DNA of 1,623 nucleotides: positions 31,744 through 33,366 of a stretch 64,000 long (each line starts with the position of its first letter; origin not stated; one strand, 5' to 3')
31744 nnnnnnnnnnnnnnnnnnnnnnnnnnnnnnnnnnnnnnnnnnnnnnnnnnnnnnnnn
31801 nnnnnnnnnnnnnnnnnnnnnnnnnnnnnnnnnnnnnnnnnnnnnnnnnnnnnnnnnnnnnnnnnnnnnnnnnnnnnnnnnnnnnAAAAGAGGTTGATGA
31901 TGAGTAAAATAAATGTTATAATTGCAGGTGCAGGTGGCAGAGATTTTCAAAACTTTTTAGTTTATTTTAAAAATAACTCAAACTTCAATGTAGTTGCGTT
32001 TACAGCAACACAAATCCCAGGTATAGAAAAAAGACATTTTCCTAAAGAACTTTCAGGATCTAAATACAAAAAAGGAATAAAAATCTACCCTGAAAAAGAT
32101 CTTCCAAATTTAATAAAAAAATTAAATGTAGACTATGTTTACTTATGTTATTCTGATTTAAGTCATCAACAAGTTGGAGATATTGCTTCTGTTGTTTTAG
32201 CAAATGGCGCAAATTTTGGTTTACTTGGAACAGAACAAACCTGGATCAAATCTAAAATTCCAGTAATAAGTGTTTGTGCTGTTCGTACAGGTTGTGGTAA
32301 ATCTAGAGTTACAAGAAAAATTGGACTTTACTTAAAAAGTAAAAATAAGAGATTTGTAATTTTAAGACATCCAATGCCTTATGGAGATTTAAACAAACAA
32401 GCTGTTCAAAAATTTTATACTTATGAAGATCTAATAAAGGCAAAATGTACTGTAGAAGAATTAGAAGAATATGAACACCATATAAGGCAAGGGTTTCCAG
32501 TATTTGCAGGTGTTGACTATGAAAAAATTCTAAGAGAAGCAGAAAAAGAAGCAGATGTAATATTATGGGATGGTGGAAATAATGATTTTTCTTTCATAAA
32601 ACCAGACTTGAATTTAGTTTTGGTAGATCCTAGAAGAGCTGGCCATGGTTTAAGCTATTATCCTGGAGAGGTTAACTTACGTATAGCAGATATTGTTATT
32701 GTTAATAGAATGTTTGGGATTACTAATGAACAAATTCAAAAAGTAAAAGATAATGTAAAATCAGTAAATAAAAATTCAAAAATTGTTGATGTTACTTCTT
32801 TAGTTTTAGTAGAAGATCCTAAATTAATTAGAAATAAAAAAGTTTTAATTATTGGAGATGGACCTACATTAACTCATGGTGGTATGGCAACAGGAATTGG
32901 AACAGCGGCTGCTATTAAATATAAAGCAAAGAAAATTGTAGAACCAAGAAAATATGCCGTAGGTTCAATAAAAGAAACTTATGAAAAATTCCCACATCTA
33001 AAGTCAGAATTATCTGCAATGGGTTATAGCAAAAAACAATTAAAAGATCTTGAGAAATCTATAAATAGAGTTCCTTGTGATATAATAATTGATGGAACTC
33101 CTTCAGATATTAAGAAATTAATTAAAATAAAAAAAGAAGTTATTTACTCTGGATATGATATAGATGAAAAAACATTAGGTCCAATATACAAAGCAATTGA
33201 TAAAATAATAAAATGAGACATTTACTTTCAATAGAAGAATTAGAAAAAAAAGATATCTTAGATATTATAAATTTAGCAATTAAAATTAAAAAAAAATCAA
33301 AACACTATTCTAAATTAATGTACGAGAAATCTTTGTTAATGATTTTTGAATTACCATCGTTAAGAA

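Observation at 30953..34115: Carbamate kinase / uncharacterised P-loop protein / carbamoyltransferase cluster without an arginine deiminase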

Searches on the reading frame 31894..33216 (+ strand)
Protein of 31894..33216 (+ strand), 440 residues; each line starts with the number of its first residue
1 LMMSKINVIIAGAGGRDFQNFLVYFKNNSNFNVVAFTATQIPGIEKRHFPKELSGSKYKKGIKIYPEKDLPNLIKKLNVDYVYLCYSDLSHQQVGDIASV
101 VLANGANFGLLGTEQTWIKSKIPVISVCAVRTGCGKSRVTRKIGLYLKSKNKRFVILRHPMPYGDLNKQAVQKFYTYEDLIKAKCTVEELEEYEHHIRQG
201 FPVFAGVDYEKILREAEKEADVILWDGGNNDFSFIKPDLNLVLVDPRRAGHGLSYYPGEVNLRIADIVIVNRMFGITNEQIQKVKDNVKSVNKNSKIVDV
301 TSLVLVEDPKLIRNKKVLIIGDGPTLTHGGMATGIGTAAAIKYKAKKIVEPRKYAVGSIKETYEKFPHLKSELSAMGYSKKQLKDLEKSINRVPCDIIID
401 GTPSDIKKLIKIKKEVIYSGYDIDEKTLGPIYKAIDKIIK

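Call 3: search_protein_families(library=pfam, proteins=[window:31894-33216:+], max_evalue=0.01)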
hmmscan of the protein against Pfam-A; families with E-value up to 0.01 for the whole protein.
window:31894-33216:+ (440 aa): 0 families

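Call 4: search_protein_families(library=ncbifam, proteins=[window:31894-33216:+], max_evalue=0.01)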
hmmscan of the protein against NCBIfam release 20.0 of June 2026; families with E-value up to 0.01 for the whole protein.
window:31894-33216:+ (440 aa): 0 families

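Call 6: search_solved_structures(query=window:31894-33216:+, max_evalue=1, show_alignments=2)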
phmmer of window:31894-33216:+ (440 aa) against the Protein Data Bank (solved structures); distinct sequences matched with E-value up to 1: 2.
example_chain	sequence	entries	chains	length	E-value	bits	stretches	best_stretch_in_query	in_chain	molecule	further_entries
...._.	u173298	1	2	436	9e-05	24.7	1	211-320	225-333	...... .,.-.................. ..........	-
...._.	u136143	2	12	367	0.28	13.1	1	3-95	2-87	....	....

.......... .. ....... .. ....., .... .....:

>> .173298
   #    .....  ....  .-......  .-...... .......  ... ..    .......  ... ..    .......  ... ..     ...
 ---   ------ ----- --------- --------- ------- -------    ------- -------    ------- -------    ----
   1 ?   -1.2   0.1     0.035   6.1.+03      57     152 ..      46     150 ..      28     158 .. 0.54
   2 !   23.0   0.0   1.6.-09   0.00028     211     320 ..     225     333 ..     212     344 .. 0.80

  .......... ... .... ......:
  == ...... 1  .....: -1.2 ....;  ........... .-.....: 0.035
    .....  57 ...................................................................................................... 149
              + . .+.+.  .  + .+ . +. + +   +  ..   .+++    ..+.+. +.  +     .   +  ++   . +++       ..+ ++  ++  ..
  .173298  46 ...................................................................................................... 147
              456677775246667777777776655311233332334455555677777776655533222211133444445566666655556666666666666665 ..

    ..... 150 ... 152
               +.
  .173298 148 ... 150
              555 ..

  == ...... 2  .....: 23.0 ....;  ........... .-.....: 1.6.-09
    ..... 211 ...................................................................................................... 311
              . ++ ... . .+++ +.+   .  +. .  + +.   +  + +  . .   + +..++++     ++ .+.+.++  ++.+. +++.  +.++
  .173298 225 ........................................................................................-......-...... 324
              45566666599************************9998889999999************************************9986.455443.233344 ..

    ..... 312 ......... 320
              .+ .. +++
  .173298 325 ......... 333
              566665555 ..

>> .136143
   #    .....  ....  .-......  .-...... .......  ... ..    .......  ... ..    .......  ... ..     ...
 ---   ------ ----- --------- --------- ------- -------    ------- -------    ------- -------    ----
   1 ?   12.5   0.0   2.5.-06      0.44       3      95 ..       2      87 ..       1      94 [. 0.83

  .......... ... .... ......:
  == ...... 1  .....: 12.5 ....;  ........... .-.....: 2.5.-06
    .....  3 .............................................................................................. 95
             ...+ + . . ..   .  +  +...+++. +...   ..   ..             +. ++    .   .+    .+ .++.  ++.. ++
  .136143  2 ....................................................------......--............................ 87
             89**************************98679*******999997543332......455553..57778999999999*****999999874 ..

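Call 12: find_homologous_proteins(query=window:31894-33216:+, max_evalue=0.00001)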
Query window:31894-33216:+ (440 aa): 8000 proteins with E <= 0.00001 among 8000 candidates; the best 120 are listed.
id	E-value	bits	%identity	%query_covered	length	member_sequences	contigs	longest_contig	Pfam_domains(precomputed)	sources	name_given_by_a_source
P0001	8.9e-290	979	100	100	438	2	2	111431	-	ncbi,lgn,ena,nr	ncbi:GTPase [archaeon]|nr:GTPase [archaeon]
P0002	1.6e-212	724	72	99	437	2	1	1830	-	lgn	-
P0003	3.2e-211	720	70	99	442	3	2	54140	-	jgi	-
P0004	6.0e-209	712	69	99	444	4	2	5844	-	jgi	-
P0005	1.5e-195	668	71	92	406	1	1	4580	-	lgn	-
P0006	2.0e-186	638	65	99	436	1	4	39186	-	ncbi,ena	-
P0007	5.4e-186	637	64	100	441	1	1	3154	-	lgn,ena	-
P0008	1.3e-183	629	62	99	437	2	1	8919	-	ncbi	-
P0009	5.6e-183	627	64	100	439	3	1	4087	-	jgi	-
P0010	1.1e-182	626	63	99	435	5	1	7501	-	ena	-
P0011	2.6e-182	625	62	100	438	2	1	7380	-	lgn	-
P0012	4.6e-182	624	63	99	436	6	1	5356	-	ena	-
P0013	5.3e-182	623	63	99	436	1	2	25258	-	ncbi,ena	ncbi:MAG: GTPase [Nanoarchaeota archaeon]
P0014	6.3e-182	623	65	97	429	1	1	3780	-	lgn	-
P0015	9.2e-182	623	63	99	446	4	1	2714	-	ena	-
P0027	6.9e-173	593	59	100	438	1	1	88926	-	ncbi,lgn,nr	ncbi:GTPase [Candidatus Woesearchaeota archaeon]|nr:GTPase [Candidatus Woesearchaeota archaeon]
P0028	1.7e-171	589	59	100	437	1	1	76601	-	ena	-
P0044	2.6e-160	552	57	96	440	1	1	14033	PF02492.26,PF02606.21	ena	-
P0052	6.2e-160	551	57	96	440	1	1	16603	PF02492.26,PF02606.21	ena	-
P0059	2.1e-159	549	57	96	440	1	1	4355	PF02492.26,PF02606.21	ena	-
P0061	2.5e-159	549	57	96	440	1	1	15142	PF02492.26,PF02606.21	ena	-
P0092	2.0e-158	546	57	96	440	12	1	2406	PF02606.21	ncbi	-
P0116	4.9e-158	545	55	98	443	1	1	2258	PF02492.26,PF02606.21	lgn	-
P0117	5.1e-158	544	55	98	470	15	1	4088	PF02492.26,PF02606.21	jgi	-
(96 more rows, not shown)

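Call 16: find_encoding_contigs(protein=P0001, flank=10000, max_places=4)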
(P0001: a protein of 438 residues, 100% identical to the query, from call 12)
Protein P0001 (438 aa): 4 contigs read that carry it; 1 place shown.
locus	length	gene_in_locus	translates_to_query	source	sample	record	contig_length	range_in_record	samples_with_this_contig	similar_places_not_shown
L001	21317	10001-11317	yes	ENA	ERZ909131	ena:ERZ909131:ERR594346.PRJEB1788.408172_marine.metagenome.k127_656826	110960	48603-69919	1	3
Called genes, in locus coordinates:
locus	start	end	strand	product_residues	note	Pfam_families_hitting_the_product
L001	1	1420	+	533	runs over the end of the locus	-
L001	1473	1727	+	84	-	PF05768:Glrx-like (faint), PF00462:Glutaredoxin, PF13417:GST_N_3 (weak)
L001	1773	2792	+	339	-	PF05343:Peptidase_M42, PF02127:Peptidase_M18 (faint), PF04389:Peptidase_M28 (weak)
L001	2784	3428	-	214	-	PF13549:ATP-grasp_5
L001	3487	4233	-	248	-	PF21948:LplA-B_cat, PF03099:BPL_LplA_LipB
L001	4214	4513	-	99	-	-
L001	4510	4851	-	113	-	-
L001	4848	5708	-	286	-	PF17773:UPF0176_N, PF00581:Rhodanese, PF12368:Rhodanese_C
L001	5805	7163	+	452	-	PF02629:CoA_binding, PF13380:CoA_binding_2, PF13607:Succ_CoA_lig, PF00549:Ligase_CoA (faint), PF19045:Ligase_CoA_2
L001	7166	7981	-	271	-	-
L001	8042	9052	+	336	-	PF04389:Peptidase_M28 (faint), PF05343:Peptidase_M42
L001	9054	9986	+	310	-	PF00696:AA_kinase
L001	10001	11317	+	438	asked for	-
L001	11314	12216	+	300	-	PF02729:OTCace_N, PF00185:OTCace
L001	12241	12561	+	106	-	-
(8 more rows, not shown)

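Call 25: find_related_loci(query=A1, collection=genome_contigs, flank=6000)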
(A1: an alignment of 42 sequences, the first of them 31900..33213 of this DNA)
Query A1 (438 aa) in genome_contigs; peptide patterns used: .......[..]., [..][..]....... (x = any residue, [..] = any of these).
600 stretches matched a pattern (row limit reached: there are more); 599 encode a relative of the query (tblastn E <= 1e-3); the best 80 are kept; 80 distinct loci.
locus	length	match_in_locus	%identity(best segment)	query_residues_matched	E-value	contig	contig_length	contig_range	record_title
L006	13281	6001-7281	55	1-429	2e-160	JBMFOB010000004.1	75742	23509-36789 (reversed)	MAG: Candidatus Bathyarchaeia archaeon isolate KM4338-26 NODE_4_length_75742_cov_9.115681, whole genome shotgun sequence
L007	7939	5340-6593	56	6-423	2e-160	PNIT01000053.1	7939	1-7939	MAG: Aciduliprofundum sp. isolate ARK-15 NODE_1000_length_7939_cov_87.5627, whole genome shotgun sequence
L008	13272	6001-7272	55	1-424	1e-160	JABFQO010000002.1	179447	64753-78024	Candidatus Bathyarchaeota archaeon A05DMB-4 NODE_57_length_179447_cov_19.307544, whole genome shotgun sequence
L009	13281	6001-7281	53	6-429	2e-158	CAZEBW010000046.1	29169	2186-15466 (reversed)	MAG TPA_asm: uncultured Anaerolineae bacterium isolate binchicken_co17_112 genome assembly, contig: NODE_4357_length_291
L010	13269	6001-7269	56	1-423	3e-158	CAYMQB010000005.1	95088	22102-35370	MAG TPA_asm: uncultured bacterium isolate binchicken_co228_479 genome assembly, contig: NODE_148_length_95088_cov_45.369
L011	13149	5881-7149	54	1-423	6e-158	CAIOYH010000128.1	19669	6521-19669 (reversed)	uncultured bacterium isolate Kiruna_bin-04925 genome assembly, contig: bin-04925:128/230, whole genome shotgun sequence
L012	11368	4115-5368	56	6-423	8e-158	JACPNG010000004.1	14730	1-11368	MAG: Candidatus Woesearchaeota archaeon isolate NC_groundwater_569_Ag_S-0.1um_31_12 S35_SO-1_scaffold_5230, whole genome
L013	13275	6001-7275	55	1-427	1e-157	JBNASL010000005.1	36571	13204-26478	MAG: Candidatus Bathyarchaeales archaeon isolate Kamch4336-1-MF-15 bin22_IDBA_re-assembly_contigs.fa-5, whole genome sho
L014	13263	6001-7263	56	3-423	2e-157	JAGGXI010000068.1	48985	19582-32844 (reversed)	MAG: Candidatus Aerophobetes bacterium isolate AUK148 PB_MBMC_102_c_000000000088, whole genome shotgun sequence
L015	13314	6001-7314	51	1-438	8e-157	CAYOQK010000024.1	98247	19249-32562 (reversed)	MAG TPA_asm: uncultured bacterium isolate binchicken_co219_10 genome assembly, contig: k141_213574, whole genome shotgun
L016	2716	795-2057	56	1-421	1e-165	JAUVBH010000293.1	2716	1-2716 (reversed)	MAG: Thermoplasmatota archaeon isolate CSMAG_240 CSMAG_240_k127_8141854_length_2716_cov_8.0000, whole genome shotgun seq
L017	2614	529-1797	55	1-423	8e-166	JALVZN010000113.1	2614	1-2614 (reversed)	MAG: candidate division WOR-3 bacterium isolate T10_metabat1_scaf2bin.031 T10_NODE_40627_length_2614_cov_13.134298, whol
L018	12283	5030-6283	55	6-423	1e-155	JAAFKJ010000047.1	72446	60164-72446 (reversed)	MAG: Candidatus Heimdallarchaeota archaeon isolate C4.bin.22 k83_372842, whole genome shotgun sequence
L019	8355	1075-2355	56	6-438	3e-155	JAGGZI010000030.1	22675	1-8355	MAG: Candidatus Aenigmatarchaeota archaeon isolate AUK200 PB_MBMC_154_c_000000000028, whole genome shotgun sequence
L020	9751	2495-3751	55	3-421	4e-155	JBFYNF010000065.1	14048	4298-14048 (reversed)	MAG: Thermoplasmata archaeon isolate PPR_0081 PPR_0081_bin.95.fa_k121_4499281, whole genome shotgun sequence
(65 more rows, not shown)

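Call 30: search_protein_representatives(protein=window:31900-33213:+)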
Query: 438 residues. Proteins with E-value up to 0.001 (for the whole library): 2819; up to 1e-10: 1595; up to 1e-30: 369. The best 150 are listed.
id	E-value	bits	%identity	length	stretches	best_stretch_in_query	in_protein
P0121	1.9e-141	488.2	53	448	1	4-428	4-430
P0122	2.2e-135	468.2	53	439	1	5-415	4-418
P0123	3.9e-130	450.9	51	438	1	1-422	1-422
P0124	1.7e-122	425.7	46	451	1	5-424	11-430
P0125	6.8e-118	410.6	48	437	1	2-437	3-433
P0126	3.4e-113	395.1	44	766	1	5-420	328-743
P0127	1.9e-108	379.4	44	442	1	3-426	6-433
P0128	2.5e-108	379.1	44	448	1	6-421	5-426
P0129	1.7e-107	376.3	45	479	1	6-422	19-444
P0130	4.1e-105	368.4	46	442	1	5-421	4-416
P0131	2.3e-103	362.7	46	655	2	41-422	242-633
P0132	5.4e-102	358.2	52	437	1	3-317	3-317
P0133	1.3e-101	356.9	45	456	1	7-424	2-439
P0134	6.3e-100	351.4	46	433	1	5-415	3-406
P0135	1.5e-99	350.1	42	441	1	5-424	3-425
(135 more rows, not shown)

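Call 31: list_cluster_members(proteins=[P0121, P0122, P0123, P0124, P0125, P0127, P0128, P0130, P0134, P0135])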
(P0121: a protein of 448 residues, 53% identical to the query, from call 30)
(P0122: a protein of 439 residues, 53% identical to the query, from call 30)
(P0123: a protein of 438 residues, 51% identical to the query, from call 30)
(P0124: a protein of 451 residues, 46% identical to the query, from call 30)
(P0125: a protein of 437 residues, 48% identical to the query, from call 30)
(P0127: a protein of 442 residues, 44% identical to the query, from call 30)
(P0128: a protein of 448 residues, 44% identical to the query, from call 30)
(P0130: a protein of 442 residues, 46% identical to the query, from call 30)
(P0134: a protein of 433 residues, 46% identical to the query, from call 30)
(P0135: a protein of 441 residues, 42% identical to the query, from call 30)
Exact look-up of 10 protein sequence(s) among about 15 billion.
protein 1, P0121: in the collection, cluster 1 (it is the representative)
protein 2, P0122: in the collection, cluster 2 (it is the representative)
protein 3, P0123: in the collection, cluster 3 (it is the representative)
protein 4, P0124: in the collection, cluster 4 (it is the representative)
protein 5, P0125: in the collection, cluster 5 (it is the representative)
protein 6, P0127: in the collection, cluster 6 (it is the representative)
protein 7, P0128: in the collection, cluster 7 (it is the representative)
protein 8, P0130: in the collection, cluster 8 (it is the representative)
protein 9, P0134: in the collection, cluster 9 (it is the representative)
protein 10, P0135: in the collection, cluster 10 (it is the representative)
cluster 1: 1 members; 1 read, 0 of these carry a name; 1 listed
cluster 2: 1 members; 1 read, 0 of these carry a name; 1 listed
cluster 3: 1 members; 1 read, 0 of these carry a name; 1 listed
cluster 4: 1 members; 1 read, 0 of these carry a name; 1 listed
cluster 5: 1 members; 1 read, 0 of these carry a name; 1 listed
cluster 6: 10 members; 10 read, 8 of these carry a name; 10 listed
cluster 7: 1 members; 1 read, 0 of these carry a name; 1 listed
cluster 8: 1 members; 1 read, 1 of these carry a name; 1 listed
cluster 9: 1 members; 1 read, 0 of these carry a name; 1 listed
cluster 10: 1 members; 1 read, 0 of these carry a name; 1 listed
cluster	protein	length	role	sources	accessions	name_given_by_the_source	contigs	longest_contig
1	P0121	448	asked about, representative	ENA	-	-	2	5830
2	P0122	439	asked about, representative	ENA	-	-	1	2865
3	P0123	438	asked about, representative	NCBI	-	-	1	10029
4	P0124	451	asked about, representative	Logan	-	-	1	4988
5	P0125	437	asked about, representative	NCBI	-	-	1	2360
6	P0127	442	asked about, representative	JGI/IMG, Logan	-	predicted GTPase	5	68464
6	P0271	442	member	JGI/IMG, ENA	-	predicted GTPase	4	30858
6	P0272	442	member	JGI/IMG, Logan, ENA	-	predicted GTPase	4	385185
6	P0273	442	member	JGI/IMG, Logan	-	predicted GTPase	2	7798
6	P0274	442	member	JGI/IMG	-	predicted GTPase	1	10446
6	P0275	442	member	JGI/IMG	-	predicted GTPase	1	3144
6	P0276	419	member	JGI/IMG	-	predicted GTPase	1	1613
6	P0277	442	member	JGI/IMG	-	predicted GTPase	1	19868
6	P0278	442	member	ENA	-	-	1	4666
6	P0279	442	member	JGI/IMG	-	-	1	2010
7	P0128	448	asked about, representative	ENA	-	-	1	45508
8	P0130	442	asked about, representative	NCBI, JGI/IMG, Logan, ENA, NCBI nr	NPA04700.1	MAG: GTPase [Crenarchaeota archaeon] | GTPase [Thermoproteota archaeon]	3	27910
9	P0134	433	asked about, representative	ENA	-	-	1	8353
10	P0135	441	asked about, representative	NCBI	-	-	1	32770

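Call 32: predict_structure(alignment_id=A1)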
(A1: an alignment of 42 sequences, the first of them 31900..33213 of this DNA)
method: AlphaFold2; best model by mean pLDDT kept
length: 438 residues; sequences in the alignment: 42
mean_pLDDT: 91.0   pTM: 0.89
mean pLDDT of the five models: 91.0, 90.4, 90.2, 89.0, 88.0
residues with pLDDT >= 90: 295; 70-90: 136; 50-70: 7; < 50: 0
segments of 3 or more residues with pLDDT < 50: none
pLDDT, mean of each block of 10 residues (from residue 1): 90 88 94 85 83 89 93 98 90 96 95 94 93 91 97 86 80 92 82 91 93 97 85 96 86 90 96 91 96 96 91 95 84 93 95 92 89 82 94 94 84 91 95 94
secondary structure, 60 per line:
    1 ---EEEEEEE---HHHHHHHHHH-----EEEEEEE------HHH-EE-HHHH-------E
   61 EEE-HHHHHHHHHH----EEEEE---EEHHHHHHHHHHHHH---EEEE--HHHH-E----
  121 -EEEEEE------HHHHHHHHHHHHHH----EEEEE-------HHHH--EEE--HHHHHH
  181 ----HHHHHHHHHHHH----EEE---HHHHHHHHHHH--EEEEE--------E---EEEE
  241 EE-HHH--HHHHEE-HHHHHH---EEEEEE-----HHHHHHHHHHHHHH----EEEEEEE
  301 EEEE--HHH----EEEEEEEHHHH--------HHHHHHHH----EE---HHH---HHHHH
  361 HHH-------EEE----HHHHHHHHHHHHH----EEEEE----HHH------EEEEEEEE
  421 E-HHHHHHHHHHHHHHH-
elements in order: E4-10 H14-23 E29-35 H49-52 E60-63 H65-74 E79-83 H89-101 E105-108 H111-114 E122-127 H134-147 E152-156 H164-167 E170-172 H175-180 H185-196 E201-203 H207-217 E220-224 E237-242 H249-252 H256-261 E265-270 H276-289 E294-304 E314-320 H321-324 H333-340 H356-363 E371-373 H378-390 E395-399 E413-421 H423-437

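Call 36: fold_search(model_id=the predicted structure, library=pdb)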
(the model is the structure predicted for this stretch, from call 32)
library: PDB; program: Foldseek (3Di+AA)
matches with E <= 10: 1265; with E <= 0.001: 28
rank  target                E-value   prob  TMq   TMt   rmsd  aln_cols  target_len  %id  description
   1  8oru_AAA              2.2e-18  1.00  0.45  0.44  15.8       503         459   15  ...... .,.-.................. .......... from the hyperthermophilic archaeon Methanothermus fervidus bound to 2,3-di (released 2023-12-06)
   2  8ork                  2.6e-16  1.00  0.39  0.38  17.1       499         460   15  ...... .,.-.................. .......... from the hyperthermophilic archaeon Methanothermus fervidus (released 2023-12-06)
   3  4lkv_B                1.6e-08  1.00  0.43  0.56   6.0       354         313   16  Determinants of lipid substrate and membrane binding for the tetraacyldisaccharide-1-phosphate 4 -kinase LpxK (released 2014-07-09)
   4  4itn                  1.3e-07  1.00  0.42  0.56   6.1       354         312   16  Crystal structure of "compact P-loop" LpxK from Aquifex aeolicus in complex with chloride at 2.2 angstrom resolution (released 2013-04-03)
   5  4ehy                  1.4e-07  1.00  0.43  0.59   6.0       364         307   16  Crystal structure of LpxK from Aquifex aeolicus in complex with ADP/Mg2+ at 2.2 angstrom resolution (released 2012-08-29)
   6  2obn_B                9.9e-05  1.00  0.25  0.30  16.9       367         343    8  Crystal structure of a duf1611 family protein (ava_3511) from anabaena variabilis atcc 29413 at 2.30 A resolution (released 2007-01-16)
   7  2g0t_B                1.1e-04  0.99  0.19  0.24  13.4       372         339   12  Crystal structure of a putative nucleotide binding protein (tm0796) from Thermotoga maritima at 2.67 A resolution (released 2006-02-28)
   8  4rz2_B                1.2e-04  1.00  0.23  0.36   8.6       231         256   17  Crystal structure of the MinD-like ATPase FlhG (released 2015-03-04)
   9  4pfs_B                1.4e-04  1.00  0.20  0.30   8.7       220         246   14  Crystal Structure of Cobyrinic Acid a,c-diamide synthase from Mycobacterium smegmatis (released 2014-05-21)
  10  5ihp_A                2.3e-04  1.00  0.20  0.30   9.1       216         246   15  Crystal Structure of Cobyrinic Acid a,c-diamide synthase from Mycobacterium smegmatis with bound ADP and Magnesium (released 2016-03-30)
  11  7xrj                  2.4e-04  0.89  0.17  0.20  15.2       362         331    8  crystal structure of N-acetyltransferase DgcN-25328 (released 2023-02-01)
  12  2obn_A                2.6e-04  1.00  0.24  0.30  17.0       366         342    8  Crystal structure of a duf1611 family protein (ava_3511) from anabaena variabilis atcc 29413 at 2.30 A resolution (released 2007-01-16)
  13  5ihp_B                2.7e-04  1.00  0.20  0.31  11.0       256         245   15  Crystal Structure of Cobyrinic Acid a,c-diamide synthase from Mycobacterium smegmatis with bound ADP and Magnesium (released 2016-03-30)
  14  5if9_A                2.9e-04  1.00  0.19  0.30   9.4       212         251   15  Crystal Structure of Cobyrinic Acid a,c-diamide synthase from Mycobacterium smegmatis with bound ATP analog and Magnes (released 2016-03-09)
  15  2obn_C                3.2e-04  1.00  0.24  0.29  16.7       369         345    9  Crystal structure of a duf1611 family protein (ava_3511) from anabaena variabilis atcc 29413 at 2.30 A resolution (released 2007-01-16)
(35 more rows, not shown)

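Call 61: find_encoding_contigs(protein=P0003, flank=6000, max_places=1)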
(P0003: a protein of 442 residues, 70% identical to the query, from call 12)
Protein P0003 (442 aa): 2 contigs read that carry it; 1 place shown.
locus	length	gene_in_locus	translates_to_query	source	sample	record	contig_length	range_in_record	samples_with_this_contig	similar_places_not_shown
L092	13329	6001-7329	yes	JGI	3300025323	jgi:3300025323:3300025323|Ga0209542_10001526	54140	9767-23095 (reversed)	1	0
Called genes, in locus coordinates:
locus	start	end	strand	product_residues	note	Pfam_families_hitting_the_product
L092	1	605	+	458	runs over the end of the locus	PF01425:Amidase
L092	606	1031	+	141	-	-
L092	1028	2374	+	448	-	PF02934:GatB_N, PF02637:GatB_Yqey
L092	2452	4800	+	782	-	PF13948:DUF4215 (weak)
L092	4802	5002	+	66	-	-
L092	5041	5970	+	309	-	PF00696:AA_kinase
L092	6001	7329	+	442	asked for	-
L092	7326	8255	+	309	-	PF02729:OTCace_N, PF00185:OTCace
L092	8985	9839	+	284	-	PF05343:Peptidase_M42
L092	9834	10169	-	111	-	-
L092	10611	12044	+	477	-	PF00587:tRNA-synt_2b, PF03129:HGTP_anticodon, PF09180:ProRS-C_1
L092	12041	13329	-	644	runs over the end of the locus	PF01841:Transglut_core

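Call 62: find_encoding_contigs(protein=P0027, flank=6000, max_places=1)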
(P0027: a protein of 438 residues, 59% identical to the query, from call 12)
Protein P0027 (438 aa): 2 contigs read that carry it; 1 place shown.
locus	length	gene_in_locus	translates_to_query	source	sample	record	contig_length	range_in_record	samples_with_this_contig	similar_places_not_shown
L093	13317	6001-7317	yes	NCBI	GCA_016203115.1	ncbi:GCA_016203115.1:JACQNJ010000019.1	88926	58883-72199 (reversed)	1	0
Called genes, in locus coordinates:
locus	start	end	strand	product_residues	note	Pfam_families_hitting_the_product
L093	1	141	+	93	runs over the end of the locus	-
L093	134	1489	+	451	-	PF02934:GatB_N, PF02637:GatB_Yqey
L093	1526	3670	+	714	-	-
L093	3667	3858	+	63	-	-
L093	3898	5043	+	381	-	PF00155:Aminotran_1_2, PF00202:Aminotran_3 (weak), PF01041:DegT_DnrJ_EryC1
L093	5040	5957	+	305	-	PF00696:AA_kinase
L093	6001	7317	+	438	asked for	-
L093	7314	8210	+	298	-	PF02729:OTCace_N, PF00185:OTCace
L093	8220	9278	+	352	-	PF01266:DAO (faint), PF02254:TrkA_N (faint), PF03486:HI0933_like (faint), PF07992:Pyr_redox_2, PF13450:NAD_binding_8 (faint), PF13738:Pyr_redox_3 (weak), PF00070:Pyr_redox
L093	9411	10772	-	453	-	PF01134:GIDA (weak), PF01266:DAO (faint), PF03486:HI0933_like (faint), PF07992:Pyr_redox_2, PF12831:FAD_oxidored (faint), PF13738:Pyr_redox_3, PF00070:Pyr_redox, PF02852:Pyr_redox_dim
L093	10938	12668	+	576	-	-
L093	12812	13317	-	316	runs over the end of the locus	-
